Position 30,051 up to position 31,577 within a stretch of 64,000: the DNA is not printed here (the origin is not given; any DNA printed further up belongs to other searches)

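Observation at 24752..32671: Envelope glycan or lipid-linked sugar methylation cluster with a geranylgeranyl-reductase-like flavoprotein adjacent to a Dpm1/GtrB-like polyprenyl-phosphate glycosyltransferase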

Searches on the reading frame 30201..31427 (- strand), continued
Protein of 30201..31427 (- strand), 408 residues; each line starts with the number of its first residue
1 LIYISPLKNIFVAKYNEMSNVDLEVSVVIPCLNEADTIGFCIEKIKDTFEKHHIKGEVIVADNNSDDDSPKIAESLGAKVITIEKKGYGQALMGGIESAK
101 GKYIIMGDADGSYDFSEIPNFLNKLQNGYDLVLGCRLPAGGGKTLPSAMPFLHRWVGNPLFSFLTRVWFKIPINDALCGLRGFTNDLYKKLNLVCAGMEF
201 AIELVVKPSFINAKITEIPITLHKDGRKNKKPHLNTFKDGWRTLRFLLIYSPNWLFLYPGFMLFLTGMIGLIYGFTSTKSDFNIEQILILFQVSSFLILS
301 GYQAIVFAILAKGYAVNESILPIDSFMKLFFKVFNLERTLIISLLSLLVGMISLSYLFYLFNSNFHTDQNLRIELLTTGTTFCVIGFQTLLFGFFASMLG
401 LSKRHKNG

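Call 55: find_encoding_contigs(protein=P0207, flank=8000, max_places=2)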
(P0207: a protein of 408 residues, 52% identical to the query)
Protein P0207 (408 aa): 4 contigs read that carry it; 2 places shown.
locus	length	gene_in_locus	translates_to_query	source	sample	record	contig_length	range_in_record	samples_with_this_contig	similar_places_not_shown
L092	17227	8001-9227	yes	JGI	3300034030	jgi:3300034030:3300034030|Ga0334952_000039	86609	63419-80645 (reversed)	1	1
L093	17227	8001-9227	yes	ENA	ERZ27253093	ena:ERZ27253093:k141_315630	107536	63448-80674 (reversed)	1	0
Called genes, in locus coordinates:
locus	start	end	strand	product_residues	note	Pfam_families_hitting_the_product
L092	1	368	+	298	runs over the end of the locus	PF00535:Glycos_transf_2, PF13641:Glyco_tranf_2_3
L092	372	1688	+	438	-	PF13579:Glyco_trans_4_4 (faint), PF20706:GT4-conflict, PF00534:Glycos_transf_1, PF13692:Glyco_trans_1_4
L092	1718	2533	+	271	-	PF13578:Methyltransf_24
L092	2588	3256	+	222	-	PF05685:Uma2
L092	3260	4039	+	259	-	PF08241:Methyltransf_11 (weak), PF13649:Methyltransf_25 (weak)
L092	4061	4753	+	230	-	PF13489:Methyltransf_23, PF13847:Methyltransf_31, PF08242:Methyltransf_12 (weak), PF08241:Methyltransf_11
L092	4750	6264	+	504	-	PF13440:Polysacc_synt_3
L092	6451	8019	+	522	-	-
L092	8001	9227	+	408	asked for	PF00535:Glycos_transf_2, PF26629:GT2_TM_C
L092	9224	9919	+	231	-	PF01209:Ubie_methyltran (weak), PF13847:Methyltransf_31, PF08241:Methyltransf_11, PF08242:Methyltransf_12, PF13649:Methyltransf_25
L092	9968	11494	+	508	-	-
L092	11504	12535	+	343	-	PF01467:CTP_transf_like, PF13580:SIS_2, PF01380:SIS (weak)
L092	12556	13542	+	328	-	PF01370:Epimerase, PF16363:GDP_Man_Dehyd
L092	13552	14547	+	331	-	PF00294:PfkB, PF08543:Phos_pyr_kin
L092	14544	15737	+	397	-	PF20706:GT4-conflict, PF00534:Glycos_transf_1, PF13692:Glyco_trans_1_4, PF13524:Glyco_trans_1_2 (weak)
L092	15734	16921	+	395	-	PF00534:Glycos_transf_1, PF13692:Glyco_trans_1_4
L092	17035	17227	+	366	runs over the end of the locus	PF02350:Epimerase_2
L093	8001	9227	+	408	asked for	PF00535:Glycos_transf_2, PF26629:GT2_TM_C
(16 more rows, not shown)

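Call 56: find_encoding_contigs(protein=P0162, flank=8000, max_places=2)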
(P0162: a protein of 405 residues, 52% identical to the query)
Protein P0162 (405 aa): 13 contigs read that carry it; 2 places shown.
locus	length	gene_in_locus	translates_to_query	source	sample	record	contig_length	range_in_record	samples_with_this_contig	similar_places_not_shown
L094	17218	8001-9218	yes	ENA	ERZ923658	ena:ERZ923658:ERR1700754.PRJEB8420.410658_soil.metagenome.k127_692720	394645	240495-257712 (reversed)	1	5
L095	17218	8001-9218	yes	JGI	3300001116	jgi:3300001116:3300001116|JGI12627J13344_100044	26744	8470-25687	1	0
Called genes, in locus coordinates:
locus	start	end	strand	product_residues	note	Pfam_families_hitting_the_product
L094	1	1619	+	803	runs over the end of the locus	PF16889:Hepar_II_III_N, PF07940:Hepar_II_III_C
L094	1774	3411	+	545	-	-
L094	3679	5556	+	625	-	PF13522:GATase_6, PF13537:GATase_7, PF12481:DUF3700 (weak), PF00733:Asn_synthase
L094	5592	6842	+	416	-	PF13439:Glyco_transf_4, PF00534:Glycos_transf_1 (weak), PF13692:Glyco_trans_1_4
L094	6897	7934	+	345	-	PF00535:Glycos_transf_2, PF10111:Glyco_tranf_2_2, PF13506:Glyco_transf_21 (weak), PF13641:Glyco_tranf_2_3, PF13632:Glyco_trans_2_3 (weak)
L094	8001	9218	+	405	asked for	PF00535:Glycos_transf_2, PF26629:GT2_TM_C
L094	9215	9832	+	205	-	PF13489:Methyltransf_23, PF05148:Methyltransf_8 (weak), PF07021:MetW, PF13847:Methyltransf_31 (faint), PF08241:Methyltransf_11, PF08242:Methyltransf_12 (weak), PF13649:Methyltransf_25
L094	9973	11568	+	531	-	-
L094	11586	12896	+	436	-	PF03721:UDPG_MGDP_dh_N, PF00984:UDPG_MGDP_dh, PF03720:UDPG_MGDP_dh_C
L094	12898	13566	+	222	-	PF02698:DUF218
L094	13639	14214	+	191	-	PF07589:PEP_exosort_dom (weak)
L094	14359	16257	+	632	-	-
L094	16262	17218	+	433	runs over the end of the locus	PF13439:Glyco_transf_4 (weak), PF13579:Glyco_trans_4_4 (weak)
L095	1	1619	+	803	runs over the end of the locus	PF16889:Hepar_II_III_N, PF07940:Hepar_II_III_C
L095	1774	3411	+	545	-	-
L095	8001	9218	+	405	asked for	PF00535:Glycos_transf_2, PF26629:GT2_TM_C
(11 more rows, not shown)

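Call 58: find_related_loci(query=window:30201-31394:-, collection=metagenome_contigs, flank=8000)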
Query window:30201-31394:- (397 aa) in metagenome_contigs; peptide patterns used: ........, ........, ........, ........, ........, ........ (x = any residue, [..] = any of these).
263 stretches matched a pattern; 147 encode a relative of the query (tblastn E <= 1e-3); the best 80 are kept; 80 distinct loci.
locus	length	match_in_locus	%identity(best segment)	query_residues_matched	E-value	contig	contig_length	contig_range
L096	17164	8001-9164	51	6-392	3e-132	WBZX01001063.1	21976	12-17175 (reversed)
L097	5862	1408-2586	52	8-395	3e-130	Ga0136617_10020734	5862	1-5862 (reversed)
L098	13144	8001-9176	45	5-393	1e-108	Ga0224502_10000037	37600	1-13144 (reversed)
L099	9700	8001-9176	45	5-393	1e-108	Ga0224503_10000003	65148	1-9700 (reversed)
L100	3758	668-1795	46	13-390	1e-105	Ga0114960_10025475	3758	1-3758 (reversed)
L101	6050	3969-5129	47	5-393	5e-104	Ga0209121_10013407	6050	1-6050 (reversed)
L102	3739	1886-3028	44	11-393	1e-104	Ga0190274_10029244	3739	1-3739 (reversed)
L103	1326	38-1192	47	7-395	1e-111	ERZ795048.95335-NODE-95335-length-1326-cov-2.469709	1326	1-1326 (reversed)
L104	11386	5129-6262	44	11-393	4e-102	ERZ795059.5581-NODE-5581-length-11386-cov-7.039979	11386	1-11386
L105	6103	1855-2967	45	12-392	7e-102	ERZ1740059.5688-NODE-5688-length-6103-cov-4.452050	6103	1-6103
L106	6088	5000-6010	46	5-340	1e-101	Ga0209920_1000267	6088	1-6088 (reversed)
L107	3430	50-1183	46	13-392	3e-103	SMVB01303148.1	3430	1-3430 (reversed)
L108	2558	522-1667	43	10-390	4e-105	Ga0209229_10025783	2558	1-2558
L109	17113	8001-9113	45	12-392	1e-100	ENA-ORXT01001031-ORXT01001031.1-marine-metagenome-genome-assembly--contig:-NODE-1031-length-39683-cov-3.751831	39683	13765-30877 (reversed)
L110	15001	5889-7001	45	12-392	1e-100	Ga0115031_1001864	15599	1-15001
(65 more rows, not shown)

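Call 93: predict_structure(alignment_id=A5)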
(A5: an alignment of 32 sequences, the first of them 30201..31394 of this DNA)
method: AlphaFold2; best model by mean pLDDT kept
length: 397 residues; sequences in the alignment: 32
mean_pLDDT: 86.4   pTM: 0.81
mean pLDDT of the five models: 86.4, 84.6, 83.7, 82.6, 75.6
residues with pLDDT >= 90: 190; 70-90: 173; 50-70: 19; < 50: 15
segments of 3 or more residues with pLDDT < 50: 1-9, 392-397
pLDDT, mean of each block of 10 residues (from residue 1): 42 94 94 98 98 94 98 89 94 94 96 98 94 89 85 91 91 93 83 90 96 82 72 84 86 92 72 80 90 87 84 80 80 93 91 76 84 88 77 43
secondary structure, 60 per line:
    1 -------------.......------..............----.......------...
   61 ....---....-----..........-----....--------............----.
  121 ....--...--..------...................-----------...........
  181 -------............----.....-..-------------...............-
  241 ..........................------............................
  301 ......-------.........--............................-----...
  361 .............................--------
elements in order: E14-20 H27-40 E45-51 H58-64 E68-71 H77-86 E92-95 H104-115 E120-124 H140-158 E170-173 H174-180 H188-199 E204-208 H225-239 H241-266 H273-306 H314-322 H325-352 H358-389

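Call 95: fold_search(model_id=the predicted structure, library=pdb)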
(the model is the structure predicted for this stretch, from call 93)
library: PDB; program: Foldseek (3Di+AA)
matches with E <= 10: 1202; with E <= 0.001: 242
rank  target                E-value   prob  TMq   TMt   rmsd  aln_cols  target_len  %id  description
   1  5mlz                  2.2e-15  1.00  0.57  0.63  12.4       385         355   19  Dolichyl phosphate mannose synthase in complex with GDP and Mg2+ (released 2017-08-09)
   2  5mm1                  5.9e-14  1.00  0.54  0.61  12.7       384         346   17  Dolichyl phosphate mannose synthase in complex with GDP and dolichyl phosphate mannose (released 2017-08-09)
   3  9ep0                  7.6e-14  1.00  0.54  0.62  12.9       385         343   17  Dolichyl phosphate mannose synthase in complex with donor (GDP-Man) and traces of acceptor (Dol55P) and product (Dol55P- (released 2025-10-01)
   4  9asc_A                9.9e-14  1.00  0.52  0.63   5.4       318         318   19  Cryo-EM Structure of the Glycosyltransferase ArnC from Salmonella enterica in the UDP-bound State Determined on Talos  (released 2025-02-05)
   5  9bhc_A                3.1e-13  1.00  0.54  0.67   4.7       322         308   20  Salmonella undecaprenyl-phosphate 4-deoxy-4-formamido-L-arabinose transferase (ArnC) (released 2025-02-12)
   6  8vxh_A                3.5e-13  1.00  0.53  0.66   5.1       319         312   18  Cryo-EM Structure of the Glycosyltransferase ArnC from Salmonella enterica in the Apo State Determined on Talos Arctic (released 2025-02-05)
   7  9b77_A                4.5e-13  1.00  0.53  0.65   5.2       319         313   18  Cryo-EM Structure of the Glycosyltransferase ArnC from Salmonella enterica in the Apo State Determined on Krios micros (released 2025-02-05)
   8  9bhc_B                8.1e-13  1.00  0.50  0.62   6.5       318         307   17  Salmonella undecaprenyl-phosphate 4-deoxy-4-formamido-L-arabinose transferase (ArnC) (released 2025-02-12)
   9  9bhe_A                1.2e-12  1.00  0.53  0.65   5.4       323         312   21  Salmonella undecaprenyl-phosphate 4-deoxy-4-formamido-L-arabinose transferase (ArnC) bound to UDP (released 2025-02-12)
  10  9nyf_A                2.0e-12  1.00  0.55  0.68   5.4       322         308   18  Cryo-EM structure of the glycosyltransferase GtrB (tetramer volume) (released 2025-12-17)
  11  9bhe_B                3.2e-12  1.00  0.52  0.64   5.6       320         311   22  Salmonella undecaprenyl-phosphate 4-deoxy-4-formamido-L-arabinose transferase (ArnC) bound to UDP (released 2025-02-12)
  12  9nye_A                1.1e-11  1.00  0.48  0.58   6.5       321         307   17  Cryo-EM structure of the glycosyltransferase GtrB in the apo state (octamer volume) (released 2025-12-17)
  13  9hwj_A                1.1e-11  1.00  0.47  0.59   6.6       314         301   20  Structure of Undecaprenyl-phosphate 4-deoxy-4-formamido-L-arabinose transferase embedded in nanodisc (released 2026-01-14)
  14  9nyc_A                1.3e-11  1.00  0.53  0.65   5.2       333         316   17  Cryo-EM structure of the glycosyltransferase GtrB in the substrate-bound state (released 2025-12-17)
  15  9nyd_C                1.5e-11  1.00  0.52  0.65   5.4       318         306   18  Cryo-EM structure of the glycosyltransferase GtrB in the pre-catalysis and product-bound state (released 2025-12-17)
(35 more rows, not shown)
